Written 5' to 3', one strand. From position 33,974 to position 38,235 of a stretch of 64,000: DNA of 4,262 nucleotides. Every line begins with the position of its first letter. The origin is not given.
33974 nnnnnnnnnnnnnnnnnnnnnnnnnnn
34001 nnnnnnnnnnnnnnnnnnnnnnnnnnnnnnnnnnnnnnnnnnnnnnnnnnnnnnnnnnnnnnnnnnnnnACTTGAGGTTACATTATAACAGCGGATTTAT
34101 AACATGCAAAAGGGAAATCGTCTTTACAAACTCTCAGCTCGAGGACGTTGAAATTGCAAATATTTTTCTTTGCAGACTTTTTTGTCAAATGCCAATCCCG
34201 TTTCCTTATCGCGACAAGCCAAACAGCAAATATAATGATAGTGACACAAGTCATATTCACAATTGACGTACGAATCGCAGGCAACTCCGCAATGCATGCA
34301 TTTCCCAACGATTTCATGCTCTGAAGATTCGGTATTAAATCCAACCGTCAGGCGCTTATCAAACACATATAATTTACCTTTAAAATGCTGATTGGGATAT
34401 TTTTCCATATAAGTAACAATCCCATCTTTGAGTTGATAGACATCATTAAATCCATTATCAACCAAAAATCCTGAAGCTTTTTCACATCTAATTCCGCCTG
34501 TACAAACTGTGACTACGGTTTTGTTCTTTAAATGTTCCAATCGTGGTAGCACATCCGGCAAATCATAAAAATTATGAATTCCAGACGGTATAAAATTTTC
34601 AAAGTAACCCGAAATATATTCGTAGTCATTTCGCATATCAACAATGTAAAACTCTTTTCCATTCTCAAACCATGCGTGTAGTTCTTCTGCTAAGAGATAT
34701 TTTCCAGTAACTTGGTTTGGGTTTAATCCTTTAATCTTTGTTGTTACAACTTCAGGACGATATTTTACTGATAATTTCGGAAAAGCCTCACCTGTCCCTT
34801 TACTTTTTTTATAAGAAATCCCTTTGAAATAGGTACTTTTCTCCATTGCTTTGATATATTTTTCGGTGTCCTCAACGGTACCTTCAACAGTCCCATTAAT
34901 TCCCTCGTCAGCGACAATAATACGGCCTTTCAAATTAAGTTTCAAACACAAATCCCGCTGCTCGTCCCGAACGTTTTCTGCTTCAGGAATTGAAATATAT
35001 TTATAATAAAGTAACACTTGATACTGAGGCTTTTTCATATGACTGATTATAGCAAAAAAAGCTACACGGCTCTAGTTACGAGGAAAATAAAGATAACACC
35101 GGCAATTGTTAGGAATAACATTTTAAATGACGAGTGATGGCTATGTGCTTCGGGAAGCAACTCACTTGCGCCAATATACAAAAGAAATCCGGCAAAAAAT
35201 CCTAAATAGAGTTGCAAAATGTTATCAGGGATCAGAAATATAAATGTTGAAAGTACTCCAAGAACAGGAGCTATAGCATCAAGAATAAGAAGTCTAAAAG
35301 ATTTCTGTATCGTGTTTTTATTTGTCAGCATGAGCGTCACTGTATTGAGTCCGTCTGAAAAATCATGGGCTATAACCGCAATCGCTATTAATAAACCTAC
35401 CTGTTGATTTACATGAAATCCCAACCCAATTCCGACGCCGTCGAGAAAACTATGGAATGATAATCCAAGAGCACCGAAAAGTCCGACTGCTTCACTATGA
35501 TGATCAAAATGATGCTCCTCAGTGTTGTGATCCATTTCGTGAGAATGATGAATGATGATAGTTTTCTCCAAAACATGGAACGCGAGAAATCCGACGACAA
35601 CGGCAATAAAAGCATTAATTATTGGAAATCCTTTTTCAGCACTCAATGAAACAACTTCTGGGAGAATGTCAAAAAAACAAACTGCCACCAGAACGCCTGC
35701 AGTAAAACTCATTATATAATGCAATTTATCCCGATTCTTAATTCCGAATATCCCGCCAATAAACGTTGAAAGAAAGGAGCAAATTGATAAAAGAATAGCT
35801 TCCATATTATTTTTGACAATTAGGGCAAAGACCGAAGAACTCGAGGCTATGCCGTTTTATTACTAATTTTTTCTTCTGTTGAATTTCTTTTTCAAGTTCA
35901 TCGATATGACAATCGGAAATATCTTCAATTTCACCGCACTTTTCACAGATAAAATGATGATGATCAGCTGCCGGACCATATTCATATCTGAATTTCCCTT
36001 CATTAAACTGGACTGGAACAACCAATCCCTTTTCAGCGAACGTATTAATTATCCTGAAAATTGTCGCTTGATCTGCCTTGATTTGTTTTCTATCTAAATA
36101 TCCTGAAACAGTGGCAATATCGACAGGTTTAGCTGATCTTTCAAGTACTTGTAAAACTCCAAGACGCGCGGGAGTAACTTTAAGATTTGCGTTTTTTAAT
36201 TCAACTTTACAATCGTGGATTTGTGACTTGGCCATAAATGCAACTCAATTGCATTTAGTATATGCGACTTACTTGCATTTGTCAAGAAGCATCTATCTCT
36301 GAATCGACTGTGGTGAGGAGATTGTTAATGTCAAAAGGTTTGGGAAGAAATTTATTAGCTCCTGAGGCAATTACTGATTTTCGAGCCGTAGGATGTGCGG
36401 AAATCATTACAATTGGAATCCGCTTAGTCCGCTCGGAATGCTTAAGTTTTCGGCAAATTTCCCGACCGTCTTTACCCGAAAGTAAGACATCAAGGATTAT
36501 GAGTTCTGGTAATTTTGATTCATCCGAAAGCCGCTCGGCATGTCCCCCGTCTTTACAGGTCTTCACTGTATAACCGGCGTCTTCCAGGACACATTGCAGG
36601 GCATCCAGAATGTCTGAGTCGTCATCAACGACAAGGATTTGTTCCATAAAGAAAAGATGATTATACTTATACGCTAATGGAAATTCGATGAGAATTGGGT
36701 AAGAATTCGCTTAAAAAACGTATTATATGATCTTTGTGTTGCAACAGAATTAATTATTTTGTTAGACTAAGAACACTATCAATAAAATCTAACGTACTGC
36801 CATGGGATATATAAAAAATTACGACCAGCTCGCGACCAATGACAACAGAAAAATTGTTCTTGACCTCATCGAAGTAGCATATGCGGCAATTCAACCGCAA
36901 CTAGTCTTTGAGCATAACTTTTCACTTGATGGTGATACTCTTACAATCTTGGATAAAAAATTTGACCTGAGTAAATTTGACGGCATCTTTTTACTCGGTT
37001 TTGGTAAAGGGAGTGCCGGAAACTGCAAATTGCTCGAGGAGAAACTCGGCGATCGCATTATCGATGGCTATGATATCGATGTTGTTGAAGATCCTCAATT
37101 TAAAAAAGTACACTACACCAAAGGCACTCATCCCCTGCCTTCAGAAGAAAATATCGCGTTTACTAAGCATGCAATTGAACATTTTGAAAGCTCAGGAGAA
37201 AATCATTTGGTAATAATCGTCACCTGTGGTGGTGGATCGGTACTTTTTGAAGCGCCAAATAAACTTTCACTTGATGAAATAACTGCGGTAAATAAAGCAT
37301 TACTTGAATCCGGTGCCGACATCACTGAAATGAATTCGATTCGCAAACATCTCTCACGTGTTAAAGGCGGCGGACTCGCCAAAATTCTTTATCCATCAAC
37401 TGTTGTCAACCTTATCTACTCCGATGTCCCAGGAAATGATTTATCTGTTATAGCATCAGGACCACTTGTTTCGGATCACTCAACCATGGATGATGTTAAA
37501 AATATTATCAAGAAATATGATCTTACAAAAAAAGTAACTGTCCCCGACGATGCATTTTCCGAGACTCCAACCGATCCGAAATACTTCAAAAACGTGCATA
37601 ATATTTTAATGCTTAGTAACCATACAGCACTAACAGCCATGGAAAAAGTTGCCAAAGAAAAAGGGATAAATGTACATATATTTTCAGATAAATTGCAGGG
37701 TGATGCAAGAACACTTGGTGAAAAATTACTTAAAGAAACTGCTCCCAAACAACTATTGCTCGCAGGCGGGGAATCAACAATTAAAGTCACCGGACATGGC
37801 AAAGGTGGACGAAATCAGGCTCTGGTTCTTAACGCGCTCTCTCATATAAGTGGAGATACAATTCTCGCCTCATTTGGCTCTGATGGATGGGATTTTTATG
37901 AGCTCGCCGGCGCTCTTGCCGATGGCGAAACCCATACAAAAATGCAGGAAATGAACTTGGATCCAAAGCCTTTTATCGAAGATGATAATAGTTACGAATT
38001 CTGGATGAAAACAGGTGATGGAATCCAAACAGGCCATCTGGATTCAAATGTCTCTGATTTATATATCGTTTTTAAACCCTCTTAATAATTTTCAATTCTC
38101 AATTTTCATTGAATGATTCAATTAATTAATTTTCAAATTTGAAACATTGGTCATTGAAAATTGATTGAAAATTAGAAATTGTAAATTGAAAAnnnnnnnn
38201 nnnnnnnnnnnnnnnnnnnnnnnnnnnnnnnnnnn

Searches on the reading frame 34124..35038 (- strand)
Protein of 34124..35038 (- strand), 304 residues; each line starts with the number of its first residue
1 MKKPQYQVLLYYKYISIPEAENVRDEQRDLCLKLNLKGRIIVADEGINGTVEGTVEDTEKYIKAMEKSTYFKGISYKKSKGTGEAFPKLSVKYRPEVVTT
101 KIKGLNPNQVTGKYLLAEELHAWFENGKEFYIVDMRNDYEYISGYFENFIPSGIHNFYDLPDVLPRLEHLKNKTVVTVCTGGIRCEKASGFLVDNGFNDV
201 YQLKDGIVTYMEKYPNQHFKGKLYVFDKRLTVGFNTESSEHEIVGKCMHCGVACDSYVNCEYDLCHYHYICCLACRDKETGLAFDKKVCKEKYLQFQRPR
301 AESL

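Call 34: search_protein_families(library=pfam, proteins=[window:34124-35038:-], max_evalue=0.00001)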
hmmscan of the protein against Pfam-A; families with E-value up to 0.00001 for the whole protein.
window:34124-35038:- (304 aa): 3 families
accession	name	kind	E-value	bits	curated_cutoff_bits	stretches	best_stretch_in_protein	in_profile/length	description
PF17773.7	UPF0176_N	-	1.4e-25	89.9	26.2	1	6-97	1-92/92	UPF0176 acylphosphatase like domain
PF12368.13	Rhodanese_C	-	1e-15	58.2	26.9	1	220-282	1-60/66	Rhodanase C-terminal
PF00581.25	Rhodanese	-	2.9e-09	37.7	22.2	1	117-211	2-100/102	Rhodanese-like domain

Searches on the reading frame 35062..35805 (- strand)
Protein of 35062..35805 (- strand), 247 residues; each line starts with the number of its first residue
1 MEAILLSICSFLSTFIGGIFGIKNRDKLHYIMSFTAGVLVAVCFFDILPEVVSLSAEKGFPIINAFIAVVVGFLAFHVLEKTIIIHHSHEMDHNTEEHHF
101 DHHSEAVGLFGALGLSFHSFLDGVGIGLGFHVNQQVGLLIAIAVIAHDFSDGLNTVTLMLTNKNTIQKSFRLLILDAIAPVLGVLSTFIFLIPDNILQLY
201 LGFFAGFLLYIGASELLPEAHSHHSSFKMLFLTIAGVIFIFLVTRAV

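Call 34: search_protein_families(library=pfam, proteins=[window:35062-35805:-], max_evalue=0.00001)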
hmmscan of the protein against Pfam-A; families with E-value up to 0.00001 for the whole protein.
window:35062-35805:- (247 aa): 1 family
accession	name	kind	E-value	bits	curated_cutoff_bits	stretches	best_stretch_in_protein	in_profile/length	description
PF02535.28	Zip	-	2.7e-20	73.3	35.1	2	87-241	157-320/323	ZIP Zinc transporter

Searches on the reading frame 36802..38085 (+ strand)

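Call 34: search_protein_families(library=pfam, proteins=[window:36802-38085:+], max_evalue=0.00001)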
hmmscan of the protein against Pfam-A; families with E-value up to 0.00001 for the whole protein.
window:36802-38085:+ (427 aa): 2 families
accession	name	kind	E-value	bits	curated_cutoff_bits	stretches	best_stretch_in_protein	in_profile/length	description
PF13660.11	DUF4147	-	6.2e-59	199.7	23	1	20-243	3-224/234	Domain of unknown function (DUF4147)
PF05161.18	MOFRL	-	3.3e-23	82.4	28.3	1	318-419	2-106/106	MOFRL family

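Call 37: search_protein_families(library=ncbifam, proteins=[window:36802-38085:+], max_evalue=1e-10)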
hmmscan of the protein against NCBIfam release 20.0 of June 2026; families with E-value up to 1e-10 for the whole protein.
window:36802-38085:+ (427 aa): 2 families
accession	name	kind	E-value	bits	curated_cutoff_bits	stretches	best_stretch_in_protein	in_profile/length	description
NF040791.1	gly_kin_Thpl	equivalog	3.9e-69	233.8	670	1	4-422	2-409/410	glycerate 2-kinase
NF041176.1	GlyK_Thmprot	equivalog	1.4e-57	195.9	550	1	63-424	38-395/397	glycerate 2-kinase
